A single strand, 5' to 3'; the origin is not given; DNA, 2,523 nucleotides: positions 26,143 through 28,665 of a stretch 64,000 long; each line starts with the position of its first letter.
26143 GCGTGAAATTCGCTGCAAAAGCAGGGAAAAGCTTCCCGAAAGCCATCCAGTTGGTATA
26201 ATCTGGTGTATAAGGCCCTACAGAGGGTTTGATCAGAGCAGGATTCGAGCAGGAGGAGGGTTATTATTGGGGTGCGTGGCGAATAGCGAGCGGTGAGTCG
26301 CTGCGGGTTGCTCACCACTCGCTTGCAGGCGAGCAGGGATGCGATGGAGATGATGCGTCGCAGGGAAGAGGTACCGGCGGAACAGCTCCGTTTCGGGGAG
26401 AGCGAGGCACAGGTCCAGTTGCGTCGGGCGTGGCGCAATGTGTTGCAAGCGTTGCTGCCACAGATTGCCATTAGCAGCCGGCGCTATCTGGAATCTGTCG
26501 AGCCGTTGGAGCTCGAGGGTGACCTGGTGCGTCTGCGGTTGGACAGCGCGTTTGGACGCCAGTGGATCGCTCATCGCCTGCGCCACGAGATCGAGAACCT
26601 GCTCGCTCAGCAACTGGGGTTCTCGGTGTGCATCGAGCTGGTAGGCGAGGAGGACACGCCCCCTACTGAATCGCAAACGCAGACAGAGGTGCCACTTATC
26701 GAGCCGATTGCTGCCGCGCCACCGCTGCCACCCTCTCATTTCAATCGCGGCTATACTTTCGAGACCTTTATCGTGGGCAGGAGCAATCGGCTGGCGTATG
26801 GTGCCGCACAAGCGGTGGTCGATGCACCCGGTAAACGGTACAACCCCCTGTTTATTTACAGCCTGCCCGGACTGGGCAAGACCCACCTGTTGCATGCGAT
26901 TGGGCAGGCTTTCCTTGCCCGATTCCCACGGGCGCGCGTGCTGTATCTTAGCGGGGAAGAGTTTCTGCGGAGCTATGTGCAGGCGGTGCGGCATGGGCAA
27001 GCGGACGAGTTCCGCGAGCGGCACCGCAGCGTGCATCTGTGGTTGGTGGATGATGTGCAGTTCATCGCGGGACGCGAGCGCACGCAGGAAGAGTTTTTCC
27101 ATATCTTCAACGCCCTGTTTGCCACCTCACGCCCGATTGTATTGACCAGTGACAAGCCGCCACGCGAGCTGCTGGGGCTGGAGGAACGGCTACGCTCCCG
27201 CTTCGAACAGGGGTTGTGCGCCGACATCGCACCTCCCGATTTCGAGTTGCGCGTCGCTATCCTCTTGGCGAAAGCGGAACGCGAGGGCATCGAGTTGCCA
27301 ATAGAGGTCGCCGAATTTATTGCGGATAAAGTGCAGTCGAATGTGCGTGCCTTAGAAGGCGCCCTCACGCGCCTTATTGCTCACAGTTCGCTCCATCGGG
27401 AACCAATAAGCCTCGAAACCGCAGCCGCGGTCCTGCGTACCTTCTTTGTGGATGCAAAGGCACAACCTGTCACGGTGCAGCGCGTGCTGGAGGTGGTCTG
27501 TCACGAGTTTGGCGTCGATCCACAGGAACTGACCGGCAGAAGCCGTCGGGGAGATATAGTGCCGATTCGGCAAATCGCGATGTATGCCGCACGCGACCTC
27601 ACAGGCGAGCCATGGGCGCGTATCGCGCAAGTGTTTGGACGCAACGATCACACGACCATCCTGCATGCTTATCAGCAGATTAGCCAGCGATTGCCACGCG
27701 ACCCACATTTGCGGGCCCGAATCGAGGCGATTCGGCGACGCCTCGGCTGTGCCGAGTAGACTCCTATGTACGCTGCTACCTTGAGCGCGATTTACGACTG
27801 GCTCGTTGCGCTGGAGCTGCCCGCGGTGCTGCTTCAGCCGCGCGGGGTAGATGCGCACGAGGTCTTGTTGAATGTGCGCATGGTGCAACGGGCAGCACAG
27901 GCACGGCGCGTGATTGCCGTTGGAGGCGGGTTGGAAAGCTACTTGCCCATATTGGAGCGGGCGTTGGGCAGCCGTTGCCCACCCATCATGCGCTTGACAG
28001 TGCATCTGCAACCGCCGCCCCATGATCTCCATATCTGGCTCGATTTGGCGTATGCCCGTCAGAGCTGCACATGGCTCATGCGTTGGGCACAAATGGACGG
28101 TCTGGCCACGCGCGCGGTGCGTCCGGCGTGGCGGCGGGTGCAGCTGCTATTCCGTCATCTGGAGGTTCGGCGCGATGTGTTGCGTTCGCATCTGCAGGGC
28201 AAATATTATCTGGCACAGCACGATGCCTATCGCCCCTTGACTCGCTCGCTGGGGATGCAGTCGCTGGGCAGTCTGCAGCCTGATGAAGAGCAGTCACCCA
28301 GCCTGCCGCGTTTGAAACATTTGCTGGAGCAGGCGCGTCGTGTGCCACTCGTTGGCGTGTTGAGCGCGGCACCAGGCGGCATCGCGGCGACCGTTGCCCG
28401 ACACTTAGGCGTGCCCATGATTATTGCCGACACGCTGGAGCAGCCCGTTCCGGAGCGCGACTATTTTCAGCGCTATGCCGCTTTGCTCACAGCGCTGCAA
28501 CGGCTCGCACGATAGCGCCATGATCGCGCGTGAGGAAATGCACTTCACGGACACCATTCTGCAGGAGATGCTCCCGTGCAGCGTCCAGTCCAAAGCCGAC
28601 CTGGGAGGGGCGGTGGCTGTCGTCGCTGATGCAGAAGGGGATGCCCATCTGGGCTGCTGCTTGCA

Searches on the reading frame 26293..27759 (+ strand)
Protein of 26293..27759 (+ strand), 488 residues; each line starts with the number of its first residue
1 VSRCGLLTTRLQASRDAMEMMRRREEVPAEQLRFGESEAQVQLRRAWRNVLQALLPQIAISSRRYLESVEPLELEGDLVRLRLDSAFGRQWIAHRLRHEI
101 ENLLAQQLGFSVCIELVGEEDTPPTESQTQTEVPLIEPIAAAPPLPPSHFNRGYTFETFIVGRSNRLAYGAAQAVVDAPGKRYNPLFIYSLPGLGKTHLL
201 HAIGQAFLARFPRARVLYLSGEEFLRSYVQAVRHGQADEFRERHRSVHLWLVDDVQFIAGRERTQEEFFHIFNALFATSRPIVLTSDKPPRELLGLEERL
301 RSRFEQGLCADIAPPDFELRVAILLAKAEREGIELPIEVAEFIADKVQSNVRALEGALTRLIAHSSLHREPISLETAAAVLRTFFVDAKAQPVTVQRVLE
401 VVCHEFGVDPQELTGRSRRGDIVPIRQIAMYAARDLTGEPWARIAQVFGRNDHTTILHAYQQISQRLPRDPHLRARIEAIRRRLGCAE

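Call 27: search_protein_families(library=pfam, proteins=[window:26293-27759:+], max_evalue=0.01)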
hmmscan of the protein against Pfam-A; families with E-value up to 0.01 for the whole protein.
window:26293-27759:+ (488 aa): 7 families
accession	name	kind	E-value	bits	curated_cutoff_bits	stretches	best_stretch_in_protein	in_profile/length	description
PF00308.24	Bac_DnaA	-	3.5e-62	209.8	23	1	151-310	2-161/162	Bacterial DnaA ATPAse domain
PF08299.17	Bac_DnaA_C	-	2.1e-22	79.3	31.5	1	396-463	2-69/69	Bacterial dnaA protein helix-turn-helix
PF01695.23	IstB_IS21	-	3.8e-06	27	24.1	1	191-289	100-195/238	IstB-like ATP binding protein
PF22688.2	Hda_lid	-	6e-05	23.4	27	1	320-362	4-46/65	Hda, lid domain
PF00004.35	AAA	-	0.00037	21.4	21.2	1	188-288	3-110/131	ATPase family associated with various cellular activities (AAA)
PF11638.13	DnaA_N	-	0.0039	17.3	24.6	1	46-105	3-64/65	DnaA N-terminal domain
PF13401.12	AAA_22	-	0.0062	17.3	27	0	191-266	13-102/130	AAA domain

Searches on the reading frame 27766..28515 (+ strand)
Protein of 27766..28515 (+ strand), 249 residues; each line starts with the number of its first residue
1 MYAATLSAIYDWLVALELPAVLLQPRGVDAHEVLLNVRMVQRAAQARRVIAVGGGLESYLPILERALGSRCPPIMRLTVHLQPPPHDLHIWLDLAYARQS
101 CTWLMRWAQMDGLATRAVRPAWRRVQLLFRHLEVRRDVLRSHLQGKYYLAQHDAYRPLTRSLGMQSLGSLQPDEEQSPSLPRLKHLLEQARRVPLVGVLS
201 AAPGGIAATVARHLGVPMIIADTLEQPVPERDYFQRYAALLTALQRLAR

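Call 27: search_protein_families(library=pfam, proteins=[window:27766-28515:+], max_evalue=0.01)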
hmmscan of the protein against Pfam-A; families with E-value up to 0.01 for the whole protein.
window:27766-28515:+ (249 aa): 1 family
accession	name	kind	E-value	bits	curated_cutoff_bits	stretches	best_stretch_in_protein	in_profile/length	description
PF01297.22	ZnuA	-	6.1e-16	59.1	29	1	22-245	24-261/263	Zinc-uptake complex component A periplasmic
